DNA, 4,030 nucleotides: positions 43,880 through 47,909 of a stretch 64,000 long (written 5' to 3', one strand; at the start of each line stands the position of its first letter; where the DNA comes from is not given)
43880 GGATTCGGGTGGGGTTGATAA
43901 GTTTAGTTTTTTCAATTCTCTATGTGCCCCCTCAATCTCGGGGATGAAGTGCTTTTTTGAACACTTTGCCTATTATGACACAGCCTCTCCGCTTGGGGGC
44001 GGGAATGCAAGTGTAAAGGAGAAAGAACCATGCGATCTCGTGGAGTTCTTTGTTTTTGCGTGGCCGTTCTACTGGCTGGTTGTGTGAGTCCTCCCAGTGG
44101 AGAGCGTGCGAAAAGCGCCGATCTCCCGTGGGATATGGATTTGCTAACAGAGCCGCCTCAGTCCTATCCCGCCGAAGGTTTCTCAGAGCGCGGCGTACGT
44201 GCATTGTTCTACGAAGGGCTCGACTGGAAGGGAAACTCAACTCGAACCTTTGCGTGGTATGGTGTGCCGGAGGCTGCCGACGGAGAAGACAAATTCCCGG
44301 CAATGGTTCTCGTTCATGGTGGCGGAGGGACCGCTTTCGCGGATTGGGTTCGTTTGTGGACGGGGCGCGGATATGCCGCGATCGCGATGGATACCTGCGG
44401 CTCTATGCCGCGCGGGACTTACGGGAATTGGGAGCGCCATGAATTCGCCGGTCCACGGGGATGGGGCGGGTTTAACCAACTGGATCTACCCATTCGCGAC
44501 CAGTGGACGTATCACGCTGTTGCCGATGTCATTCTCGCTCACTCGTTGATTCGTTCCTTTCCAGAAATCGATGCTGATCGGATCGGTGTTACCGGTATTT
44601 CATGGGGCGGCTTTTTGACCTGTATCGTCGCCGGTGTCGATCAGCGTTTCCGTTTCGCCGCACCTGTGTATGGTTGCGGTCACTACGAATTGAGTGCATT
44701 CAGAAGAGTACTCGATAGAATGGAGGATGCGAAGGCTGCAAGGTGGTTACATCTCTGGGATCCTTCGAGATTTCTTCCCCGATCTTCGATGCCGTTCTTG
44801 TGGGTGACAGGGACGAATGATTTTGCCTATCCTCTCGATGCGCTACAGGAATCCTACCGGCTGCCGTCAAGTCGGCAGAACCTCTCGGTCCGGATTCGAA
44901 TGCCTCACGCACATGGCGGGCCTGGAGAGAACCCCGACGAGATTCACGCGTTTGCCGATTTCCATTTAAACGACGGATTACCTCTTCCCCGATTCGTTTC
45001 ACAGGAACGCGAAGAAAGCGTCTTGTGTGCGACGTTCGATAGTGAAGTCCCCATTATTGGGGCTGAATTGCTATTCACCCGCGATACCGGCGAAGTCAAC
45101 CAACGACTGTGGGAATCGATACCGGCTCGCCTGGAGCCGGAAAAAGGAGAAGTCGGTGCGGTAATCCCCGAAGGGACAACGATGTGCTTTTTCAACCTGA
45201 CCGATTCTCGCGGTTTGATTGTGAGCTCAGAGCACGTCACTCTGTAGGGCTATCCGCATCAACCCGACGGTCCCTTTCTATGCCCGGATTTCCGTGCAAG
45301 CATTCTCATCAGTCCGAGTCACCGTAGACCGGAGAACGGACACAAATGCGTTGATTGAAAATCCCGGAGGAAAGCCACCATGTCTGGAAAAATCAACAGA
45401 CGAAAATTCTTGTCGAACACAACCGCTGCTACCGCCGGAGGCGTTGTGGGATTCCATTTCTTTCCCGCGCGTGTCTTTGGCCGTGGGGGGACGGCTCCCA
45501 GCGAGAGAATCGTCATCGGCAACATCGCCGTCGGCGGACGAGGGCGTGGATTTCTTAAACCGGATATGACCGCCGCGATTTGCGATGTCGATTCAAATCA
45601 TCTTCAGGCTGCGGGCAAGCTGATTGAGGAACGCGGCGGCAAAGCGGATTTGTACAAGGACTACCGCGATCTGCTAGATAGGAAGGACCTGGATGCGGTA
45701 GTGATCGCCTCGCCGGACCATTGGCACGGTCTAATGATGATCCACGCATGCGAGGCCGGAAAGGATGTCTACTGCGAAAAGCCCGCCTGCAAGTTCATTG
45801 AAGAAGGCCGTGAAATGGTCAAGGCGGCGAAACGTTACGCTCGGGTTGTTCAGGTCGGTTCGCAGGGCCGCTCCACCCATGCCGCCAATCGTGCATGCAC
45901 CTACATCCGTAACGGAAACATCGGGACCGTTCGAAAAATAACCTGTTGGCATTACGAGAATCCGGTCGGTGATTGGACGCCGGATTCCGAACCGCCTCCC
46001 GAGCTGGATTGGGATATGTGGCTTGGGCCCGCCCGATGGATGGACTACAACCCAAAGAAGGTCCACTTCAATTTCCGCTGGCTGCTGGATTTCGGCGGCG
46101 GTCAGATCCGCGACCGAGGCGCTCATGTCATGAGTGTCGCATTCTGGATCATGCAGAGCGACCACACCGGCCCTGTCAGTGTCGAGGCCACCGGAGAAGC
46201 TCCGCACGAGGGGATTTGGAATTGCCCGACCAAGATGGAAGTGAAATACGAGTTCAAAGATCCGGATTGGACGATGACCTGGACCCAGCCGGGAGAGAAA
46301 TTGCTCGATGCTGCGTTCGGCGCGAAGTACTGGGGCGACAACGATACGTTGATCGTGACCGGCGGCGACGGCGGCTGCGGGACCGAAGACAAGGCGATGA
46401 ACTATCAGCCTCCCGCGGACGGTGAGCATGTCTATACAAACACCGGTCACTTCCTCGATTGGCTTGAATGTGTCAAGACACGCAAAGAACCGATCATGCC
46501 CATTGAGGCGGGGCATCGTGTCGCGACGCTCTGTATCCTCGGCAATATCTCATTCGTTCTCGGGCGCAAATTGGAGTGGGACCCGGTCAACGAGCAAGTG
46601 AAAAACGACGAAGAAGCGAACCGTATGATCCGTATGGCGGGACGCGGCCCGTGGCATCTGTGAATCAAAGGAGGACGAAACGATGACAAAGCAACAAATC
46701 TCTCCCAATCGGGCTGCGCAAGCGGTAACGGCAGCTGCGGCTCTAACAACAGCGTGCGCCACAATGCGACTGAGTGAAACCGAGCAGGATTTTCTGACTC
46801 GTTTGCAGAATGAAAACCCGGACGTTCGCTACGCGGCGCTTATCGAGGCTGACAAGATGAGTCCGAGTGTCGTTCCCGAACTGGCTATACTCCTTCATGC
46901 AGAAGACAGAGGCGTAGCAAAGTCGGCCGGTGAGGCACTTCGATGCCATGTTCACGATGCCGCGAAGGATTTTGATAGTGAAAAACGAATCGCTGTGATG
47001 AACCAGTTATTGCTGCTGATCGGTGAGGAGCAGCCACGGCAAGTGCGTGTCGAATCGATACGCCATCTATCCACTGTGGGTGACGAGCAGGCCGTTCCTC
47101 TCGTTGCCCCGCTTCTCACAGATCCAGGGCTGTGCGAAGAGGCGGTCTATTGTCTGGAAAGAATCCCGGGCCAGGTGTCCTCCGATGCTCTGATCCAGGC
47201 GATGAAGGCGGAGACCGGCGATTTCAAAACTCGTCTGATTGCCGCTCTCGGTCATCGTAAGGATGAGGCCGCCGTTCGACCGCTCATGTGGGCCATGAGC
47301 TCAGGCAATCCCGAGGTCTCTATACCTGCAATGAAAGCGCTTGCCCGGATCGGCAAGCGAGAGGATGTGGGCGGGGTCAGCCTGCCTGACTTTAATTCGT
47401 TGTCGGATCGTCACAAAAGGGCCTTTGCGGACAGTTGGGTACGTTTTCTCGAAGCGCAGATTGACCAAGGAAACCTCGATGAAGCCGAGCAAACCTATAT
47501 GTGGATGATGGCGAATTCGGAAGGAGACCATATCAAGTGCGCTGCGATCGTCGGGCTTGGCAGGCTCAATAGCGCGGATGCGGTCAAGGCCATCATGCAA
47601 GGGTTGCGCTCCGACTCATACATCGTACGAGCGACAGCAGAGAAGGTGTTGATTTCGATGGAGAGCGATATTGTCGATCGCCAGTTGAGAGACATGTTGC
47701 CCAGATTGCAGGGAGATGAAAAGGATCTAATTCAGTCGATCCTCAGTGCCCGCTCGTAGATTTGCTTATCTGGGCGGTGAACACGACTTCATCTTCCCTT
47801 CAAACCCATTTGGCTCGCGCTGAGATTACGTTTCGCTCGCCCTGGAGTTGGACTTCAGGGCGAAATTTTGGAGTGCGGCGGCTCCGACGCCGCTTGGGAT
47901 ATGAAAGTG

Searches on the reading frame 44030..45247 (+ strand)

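Call 45: search_protein_families(library=pfam, proteins=[window:44030-45247:+], max_evalue=0.00001)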
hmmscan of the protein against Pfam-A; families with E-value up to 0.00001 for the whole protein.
window:44030-45247:+ (405 aa): 2 families
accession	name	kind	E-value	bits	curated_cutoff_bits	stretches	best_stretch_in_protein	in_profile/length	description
PF05448.18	AXE1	-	5e-14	52.2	21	1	69-233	65-221/321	Acetyl xylan esterase (AXE1)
PF00326.27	Peptidase_S9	-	4.3e-09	36.6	22.6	1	155-311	36-205/213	Prolyl oligopeptidase family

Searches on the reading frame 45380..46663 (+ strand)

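Call 45: search_protein_families(library=pfam, proteins=[window:45380-46663:+], max_evalue=0.00001)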
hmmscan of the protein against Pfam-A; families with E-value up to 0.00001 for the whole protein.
window:45380-46663:+ (427 aa): 2 families
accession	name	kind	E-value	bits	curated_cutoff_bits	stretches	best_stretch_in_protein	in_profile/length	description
PF19051.5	GFO_IDH_MocA_C2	-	1e-29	104.3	23.3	2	203-291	46-134/254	Oxidoreductase family, C-terminal alpha/beta domain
PF01408.29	GFO_IDH_MocA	-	5.3e-16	59.8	24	1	65-160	29-119/120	Oxidoreductase family, NAD-binding Rossmann fold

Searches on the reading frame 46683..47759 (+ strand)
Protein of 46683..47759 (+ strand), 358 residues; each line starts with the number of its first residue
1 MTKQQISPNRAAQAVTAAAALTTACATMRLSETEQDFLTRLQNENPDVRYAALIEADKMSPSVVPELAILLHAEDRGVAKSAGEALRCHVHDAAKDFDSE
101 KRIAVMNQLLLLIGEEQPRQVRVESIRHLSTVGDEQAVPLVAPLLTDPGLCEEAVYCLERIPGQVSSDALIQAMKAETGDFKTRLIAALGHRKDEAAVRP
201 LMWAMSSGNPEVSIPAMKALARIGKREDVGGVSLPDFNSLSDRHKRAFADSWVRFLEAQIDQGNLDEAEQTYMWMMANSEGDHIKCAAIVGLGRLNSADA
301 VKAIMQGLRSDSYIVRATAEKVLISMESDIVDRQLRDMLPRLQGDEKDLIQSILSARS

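Call 45: search_protein_families(library=pfam, proteins=[window:46683-47759:+], max_evalue=0.00001)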
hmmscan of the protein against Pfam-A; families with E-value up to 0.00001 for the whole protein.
window:46683-47759:+ (358 aa): 2 families
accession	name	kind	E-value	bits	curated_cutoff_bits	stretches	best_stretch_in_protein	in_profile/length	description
PF13646.12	HEAT_2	-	1e-23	83.8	27.7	1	168-227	2-62/88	HEAT repeats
PF03130.22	HEAT_PBS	-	2.6e-07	30.9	20.9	0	121-147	1-27/27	PBS lyase HEAT-like repeat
